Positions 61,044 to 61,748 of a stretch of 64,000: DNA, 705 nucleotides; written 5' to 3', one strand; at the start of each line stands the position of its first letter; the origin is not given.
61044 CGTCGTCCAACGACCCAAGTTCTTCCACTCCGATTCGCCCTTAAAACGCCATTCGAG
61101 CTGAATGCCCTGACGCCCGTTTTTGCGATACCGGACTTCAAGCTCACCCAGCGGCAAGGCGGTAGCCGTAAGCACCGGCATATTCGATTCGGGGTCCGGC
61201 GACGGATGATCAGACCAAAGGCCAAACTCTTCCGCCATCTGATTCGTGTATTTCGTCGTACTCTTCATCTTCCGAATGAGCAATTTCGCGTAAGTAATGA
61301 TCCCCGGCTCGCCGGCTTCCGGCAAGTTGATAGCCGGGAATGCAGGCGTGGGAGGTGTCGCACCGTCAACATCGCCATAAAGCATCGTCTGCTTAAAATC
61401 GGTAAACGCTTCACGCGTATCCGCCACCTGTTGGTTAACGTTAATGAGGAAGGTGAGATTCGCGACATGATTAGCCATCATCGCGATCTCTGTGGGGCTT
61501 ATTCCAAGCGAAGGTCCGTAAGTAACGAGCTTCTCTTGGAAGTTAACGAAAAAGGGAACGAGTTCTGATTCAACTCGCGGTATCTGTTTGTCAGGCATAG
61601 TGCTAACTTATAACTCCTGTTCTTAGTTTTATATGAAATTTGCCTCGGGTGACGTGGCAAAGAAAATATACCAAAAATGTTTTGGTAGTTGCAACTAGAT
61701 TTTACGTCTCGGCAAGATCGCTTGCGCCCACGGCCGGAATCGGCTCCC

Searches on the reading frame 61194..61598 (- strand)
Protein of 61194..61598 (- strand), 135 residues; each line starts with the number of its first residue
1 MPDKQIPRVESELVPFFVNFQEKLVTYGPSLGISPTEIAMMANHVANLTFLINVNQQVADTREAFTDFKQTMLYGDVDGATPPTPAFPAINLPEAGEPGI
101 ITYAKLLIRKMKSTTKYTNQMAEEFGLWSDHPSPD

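Call 88: predict_structure(alignment_id=A5)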
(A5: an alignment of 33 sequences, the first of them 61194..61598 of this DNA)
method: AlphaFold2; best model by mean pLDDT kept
length: 135 residues; sequences in the alignment: 33
mean_pLDDT: 88.7   pTM: 0.72
mean pLDDT of the five models: 88.7, 88.4, 83.4, 83.0, 80.4
residues with pLDDT >= 90: 93; 70-90: 33; 50-70: 8; < 50: 1
segments of 3 or more residues with pLDDT < 50: none
pLDDT, mean of each block of 10 residues (from residue 1): 79 92 95 94 91 91 94 94 89 80 93 92 85 55
secondary structure, 60 per line:
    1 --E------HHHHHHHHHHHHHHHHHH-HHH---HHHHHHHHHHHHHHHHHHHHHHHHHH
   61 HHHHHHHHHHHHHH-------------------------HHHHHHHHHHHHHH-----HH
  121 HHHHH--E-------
elements in order: H10-27 H35-74 H100-113 H119-125

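Call 90: fold_search(model_id=the predicted structure, library=pdb)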
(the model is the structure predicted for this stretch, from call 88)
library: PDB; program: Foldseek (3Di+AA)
matches with E <= 10: 16; with E <= 0.001: 0
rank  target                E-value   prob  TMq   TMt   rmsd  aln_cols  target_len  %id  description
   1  8oir_Aa               4.2e+00  0.07  0.22  0.09  20.6       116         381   11  55S human mitochondrial ribosome with mtRF1 and P-site tRNA (released 2023-06-14)
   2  6ygi_D                5.5e+00  0.06  0.23  0.20  15.8       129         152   12  Duck hepatitis B virus capsid Mutant R124E_delta78-122 (released 2020-09-02)
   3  6ygi_C                5.5e+00  0.06  0.20  0.17  17.1       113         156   10  Duck hepatitis B virus capsid Mutant R124E_delta78-122 (released 2020-09-02)
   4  3f4m                  5.9e+00  0.05  0.26  0.23  19.8       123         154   10  Crystal structure of TIPE2 (released 2009-03-17)
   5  6z6e_A                6.5e+00  0.04  0.21  0.26  14.3       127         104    9  Crystal structure of the HK97 bacteriophage small terminase (released 2021-06-09)
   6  9j47_A                6.9e+00  0.06  0.27  0.24  15.1       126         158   12  ScdA cysteine-free mutant from Staphylococcus aureus (released 2025-08-13)
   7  7wb0_A                6.9e+00  0.03  0.19  0.04  21.6       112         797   16  PlmCasX-sgRNAv1-dsDNA ternary complex at nts loading state with flexible H2 domain (released 2022-03-16)
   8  6z6e_B                7.7e+00  0.03  0.21  0.26  14.8       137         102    9  Crystal structure of the HK97 bacteriophage small terminase (released 2021-06-09)
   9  8qbw                  8.1e+00  0.06  0.23  0.15  24.1       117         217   13  Cryo-EM structure of Vipp1-deltaH6_aa1-219 helical filament with lattice 3 (Vipp1-deltaH6_L3) (released 2024-09-11)
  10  6z6e_C                8.1e+00  0.03  0.21  0.26  13.5       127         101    9  Crystal structure of the HK97 bacteriophage small terminase (released 2021-06-09)
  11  4zz7_H                9.0e+00  0.06  0.23  0.08   5.1        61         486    8  Crystal structure of methylmalonate-semialdehyde dehydrogenase (DddC) from Oceanimonas doudoroffii (released 2016-04-06)
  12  8pop_B                9.0e+00  0.03  0.21  0.23  14.4       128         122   10  HK97 small terminase in complex with DNA (released 2023-08-09)
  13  4ceh_A                9.0e+00  0.02  0.19  0.04  20.3       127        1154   12  Crystal structure of AddAB with a forked DNA substrate (released 2014-03-12)
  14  8i7r_C6               9.5e+00  0.06  0.34  0.25  14.3       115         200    9  In situ structure of axonemal doublet microtubules in mouse sperm with 48-nm repeat (released 2023-10-11)
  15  2fp1_A                9.5e+00  0.03  0.21  0.18  12.4       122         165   13  Secreted Chorismate Mutase from Mycobacterium tuberculosis (released 2006-03-28)
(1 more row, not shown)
